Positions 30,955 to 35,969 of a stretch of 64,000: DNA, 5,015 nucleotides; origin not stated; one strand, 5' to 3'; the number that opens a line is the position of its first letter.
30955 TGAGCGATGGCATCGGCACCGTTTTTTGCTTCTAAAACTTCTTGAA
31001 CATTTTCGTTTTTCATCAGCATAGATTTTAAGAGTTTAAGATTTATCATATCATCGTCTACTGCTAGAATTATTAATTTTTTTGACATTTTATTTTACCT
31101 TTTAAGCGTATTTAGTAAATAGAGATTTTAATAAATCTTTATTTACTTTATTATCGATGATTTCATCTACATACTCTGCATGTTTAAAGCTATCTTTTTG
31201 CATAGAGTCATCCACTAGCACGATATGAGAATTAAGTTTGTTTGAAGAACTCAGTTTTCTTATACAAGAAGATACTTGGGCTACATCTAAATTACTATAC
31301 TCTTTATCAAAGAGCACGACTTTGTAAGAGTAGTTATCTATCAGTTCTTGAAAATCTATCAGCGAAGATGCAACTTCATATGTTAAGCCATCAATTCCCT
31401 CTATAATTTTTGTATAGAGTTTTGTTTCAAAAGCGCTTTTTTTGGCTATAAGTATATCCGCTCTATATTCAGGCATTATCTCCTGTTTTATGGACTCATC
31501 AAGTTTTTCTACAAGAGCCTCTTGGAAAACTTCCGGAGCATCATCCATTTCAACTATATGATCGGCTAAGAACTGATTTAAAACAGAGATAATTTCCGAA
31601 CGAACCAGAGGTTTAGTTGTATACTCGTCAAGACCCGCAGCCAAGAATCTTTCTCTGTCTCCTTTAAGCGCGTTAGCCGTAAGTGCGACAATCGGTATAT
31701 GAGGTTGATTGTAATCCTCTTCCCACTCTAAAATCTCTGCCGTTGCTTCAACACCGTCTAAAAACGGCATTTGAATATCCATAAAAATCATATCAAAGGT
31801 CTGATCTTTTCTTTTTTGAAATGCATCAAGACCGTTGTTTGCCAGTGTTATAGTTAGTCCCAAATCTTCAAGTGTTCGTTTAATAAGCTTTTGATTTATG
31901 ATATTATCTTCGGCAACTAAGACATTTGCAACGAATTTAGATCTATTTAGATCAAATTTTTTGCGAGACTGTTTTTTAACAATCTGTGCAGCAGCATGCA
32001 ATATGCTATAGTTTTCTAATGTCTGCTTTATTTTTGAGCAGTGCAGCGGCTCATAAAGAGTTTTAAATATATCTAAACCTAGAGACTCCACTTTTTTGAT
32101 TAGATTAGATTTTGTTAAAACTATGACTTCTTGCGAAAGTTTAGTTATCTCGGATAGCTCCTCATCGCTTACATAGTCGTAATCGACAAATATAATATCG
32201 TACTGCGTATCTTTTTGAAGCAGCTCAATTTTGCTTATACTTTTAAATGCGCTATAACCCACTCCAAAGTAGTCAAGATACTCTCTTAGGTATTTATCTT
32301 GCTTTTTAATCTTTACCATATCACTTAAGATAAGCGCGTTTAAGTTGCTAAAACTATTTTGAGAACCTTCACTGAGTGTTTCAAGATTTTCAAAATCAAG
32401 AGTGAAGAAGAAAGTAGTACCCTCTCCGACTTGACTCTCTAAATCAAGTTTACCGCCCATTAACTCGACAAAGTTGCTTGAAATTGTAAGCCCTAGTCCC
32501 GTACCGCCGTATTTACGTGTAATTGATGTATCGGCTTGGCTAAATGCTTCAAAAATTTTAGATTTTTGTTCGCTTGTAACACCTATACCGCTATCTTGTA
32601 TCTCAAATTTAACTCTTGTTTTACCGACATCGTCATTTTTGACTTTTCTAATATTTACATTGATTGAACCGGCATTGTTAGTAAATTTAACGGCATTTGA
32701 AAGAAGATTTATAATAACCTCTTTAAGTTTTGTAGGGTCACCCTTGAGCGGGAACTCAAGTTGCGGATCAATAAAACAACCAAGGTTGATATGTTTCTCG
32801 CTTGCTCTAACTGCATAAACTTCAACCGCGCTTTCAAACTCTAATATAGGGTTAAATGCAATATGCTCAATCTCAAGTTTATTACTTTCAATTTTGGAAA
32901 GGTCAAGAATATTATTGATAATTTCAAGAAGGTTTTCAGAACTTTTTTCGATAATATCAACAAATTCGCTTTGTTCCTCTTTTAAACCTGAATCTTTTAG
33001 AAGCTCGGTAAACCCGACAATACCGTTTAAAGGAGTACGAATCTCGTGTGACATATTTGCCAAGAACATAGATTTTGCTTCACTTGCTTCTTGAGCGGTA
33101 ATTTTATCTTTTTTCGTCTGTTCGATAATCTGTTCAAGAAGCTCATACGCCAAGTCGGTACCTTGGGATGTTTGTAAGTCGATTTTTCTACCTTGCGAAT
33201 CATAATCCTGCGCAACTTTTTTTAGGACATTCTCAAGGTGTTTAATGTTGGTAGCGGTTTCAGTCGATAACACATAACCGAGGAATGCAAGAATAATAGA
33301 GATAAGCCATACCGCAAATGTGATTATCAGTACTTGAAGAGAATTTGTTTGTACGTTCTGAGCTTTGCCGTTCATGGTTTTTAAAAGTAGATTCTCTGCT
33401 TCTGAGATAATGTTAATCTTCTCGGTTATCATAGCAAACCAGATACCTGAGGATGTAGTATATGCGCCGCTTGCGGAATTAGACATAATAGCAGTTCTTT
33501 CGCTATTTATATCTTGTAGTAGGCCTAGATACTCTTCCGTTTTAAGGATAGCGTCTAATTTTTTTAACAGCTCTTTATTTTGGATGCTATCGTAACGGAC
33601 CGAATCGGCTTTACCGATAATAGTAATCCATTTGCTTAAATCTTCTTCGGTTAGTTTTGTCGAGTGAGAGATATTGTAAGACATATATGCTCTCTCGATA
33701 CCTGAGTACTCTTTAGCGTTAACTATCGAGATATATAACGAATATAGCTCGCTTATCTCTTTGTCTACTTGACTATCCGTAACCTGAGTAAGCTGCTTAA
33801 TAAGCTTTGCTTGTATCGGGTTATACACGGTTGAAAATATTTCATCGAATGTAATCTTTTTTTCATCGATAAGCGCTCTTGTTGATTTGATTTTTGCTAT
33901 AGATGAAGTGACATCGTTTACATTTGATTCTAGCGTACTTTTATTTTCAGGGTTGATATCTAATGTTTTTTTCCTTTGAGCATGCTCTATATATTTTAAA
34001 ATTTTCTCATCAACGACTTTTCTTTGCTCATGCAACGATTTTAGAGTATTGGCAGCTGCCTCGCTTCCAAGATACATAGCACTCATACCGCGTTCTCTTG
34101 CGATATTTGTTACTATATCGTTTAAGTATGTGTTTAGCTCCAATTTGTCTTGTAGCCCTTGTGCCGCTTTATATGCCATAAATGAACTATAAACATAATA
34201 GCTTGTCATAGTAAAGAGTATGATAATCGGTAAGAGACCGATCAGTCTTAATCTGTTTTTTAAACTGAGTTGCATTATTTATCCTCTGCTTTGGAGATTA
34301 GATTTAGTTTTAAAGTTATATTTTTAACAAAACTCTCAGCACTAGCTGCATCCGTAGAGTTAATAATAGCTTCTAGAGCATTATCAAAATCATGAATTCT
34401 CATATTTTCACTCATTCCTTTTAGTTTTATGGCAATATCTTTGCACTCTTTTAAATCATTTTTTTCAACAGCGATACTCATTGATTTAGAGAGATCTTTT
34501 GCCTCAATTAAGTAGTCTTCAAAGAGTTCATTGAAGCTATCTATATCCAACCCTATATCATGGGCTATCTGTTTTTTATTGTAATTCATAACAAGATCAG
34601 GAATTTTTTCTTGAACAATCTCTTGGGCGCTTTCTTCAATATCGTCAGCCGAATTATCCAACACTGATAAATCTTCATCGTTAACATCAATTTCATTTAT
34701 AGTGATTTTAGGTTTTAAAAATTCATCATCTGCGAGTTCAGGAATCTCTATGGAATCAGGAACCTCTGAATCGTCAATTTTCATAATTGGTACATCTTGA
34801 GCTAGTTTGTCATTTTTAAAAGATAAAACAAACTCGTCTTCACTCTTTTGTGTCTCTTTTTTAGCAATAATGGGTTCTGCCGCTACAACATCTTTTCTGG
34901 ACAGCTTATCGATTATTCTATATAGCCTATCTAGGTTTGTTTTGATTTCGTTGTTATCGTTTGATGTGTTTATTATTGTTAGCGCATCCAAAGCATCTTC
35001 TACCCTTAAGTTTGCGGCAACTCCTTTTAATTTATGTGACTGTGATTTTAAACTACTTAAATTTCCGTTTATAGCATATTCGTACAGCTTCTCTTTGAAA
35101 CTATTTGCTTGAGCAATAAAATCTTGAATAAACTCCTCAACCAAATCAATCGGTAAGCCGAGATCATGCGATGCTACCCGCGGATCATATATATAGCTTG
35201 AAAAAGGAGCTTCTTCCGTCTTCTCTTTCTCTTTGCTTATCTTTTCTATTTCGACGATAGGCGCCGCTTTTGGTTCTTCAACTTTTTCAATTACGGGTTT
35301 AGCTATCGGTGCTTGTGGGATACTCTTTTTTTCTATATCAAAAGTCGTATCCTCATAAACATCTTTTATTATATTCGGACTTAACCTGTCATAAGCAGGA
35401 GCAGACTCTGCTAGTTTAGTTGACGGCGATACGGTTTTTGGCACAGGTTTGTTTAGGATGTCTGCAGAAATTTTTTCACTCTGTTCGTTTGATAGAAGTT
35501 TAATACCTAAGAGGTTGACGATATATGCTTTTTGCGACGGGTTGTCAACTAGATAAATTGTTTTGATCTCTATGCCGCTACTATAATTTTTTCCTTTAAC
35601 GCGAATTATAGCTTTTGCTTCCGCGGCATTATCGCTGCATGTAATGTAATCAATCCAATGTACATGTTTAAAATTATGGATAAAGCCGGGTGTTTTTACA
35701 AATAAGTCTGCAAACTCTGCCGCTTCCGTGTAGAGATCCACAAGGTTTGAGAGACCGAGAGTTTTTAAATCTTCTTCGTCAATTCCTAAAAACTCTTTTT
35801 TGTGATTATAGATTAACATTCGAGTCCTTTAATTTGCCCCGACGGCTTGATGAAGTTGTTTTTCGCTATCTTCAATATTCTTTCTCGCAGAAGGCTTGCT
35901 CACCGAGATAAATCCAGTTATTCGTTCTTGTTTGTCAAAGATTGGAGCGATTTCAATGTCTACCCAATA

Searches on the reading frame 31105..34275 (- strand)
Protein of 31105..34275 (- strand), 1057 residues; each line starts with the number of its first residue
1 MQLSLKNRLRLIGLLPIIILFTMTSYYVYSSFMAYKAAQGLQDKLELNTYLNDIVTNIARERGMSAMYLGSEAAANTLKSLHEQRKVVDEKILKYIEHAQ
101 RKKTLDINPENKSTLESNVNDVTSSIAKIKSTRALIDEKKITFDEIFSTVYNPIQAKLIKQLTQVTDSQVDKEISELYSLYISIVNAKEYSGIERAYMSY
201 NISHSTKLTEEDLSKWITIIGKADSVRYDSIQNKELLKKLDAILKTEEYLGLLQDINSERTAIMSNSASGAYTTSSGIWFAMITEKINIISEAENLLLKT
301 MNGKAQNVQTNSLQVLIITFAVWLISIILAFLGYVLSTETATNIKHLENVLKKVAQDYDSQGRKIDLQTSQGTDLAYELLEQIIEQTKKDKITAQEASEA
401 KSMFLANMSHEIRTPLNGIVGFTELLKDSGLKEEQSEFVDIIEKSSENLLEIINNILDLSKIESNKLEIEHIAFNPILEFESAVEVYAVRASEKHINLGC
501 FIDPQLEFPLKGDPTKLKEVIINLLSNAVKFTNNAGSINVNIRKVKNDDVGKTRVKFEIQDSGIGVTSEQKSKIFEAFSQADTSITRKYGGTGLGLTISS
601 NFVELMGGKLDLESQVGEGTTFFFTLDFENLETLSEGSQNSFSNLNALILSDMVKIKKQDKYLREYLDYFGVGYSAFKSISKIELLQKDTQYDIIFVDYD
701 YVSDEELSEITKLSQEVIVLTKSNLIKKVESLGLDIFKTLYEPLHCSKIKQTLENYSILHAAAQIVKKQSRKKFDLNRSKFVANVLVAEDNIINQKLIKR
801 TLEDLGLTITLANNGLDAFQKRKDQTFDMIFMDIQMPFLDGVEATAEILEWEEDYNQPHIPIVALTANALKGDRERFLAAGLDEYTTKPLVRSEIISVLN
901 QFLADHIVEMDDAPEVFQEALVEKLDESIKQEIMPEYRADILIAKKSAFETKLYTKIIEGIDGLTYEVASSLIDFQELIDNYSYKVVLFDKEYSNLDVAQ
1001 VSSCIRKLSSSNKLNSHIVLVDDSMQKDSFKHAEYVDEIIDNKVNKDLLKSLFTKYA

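Call 27: search_protein_families(library=pfam, proteins=[window:31105-34275:-], max_evalue=0.00001)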
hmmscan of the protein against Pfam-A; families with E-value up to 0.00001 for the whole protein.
window:31105-34275:- (1057 aa): 4 families
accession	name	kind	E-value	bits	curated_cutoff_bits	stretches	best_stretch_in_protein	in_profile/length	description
PF08376.15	NIT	-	1.8e-31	110.8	24.9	1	53-301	1-238/239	Nitrate and nitrite sensing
PF02518.31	HATPase_c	-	8.2e-29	100.7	26.4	1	512-629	1-110/111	Histidine kinase-, DNA gyrase B-, and HSP90-like ATPase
PF00512.31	HisKA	-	7.4e-25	87.2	26.9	1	400-464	1-65/66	His Kinase A (phospho-acceptor) domain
PF00072.30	Response_reg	-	1.2e-21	77.3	30.2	1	785-899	1-110/111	Response regulator receiver domain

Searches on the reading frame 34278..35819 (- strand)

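Call 27: search_protein_families(library=pfam, proteins=[window:34278-35819:-], max_evalue=0.00001)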
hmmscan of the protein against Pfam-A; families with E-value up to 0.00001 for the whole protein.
window:34278-35819:- (514 aa): 1 family
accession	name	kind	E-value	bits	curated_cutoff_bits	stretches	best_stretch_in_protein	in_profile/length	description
PF01627.28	Hpt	-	8.6e-08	32.8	24.6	0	229-275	1-47/84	Hpt domain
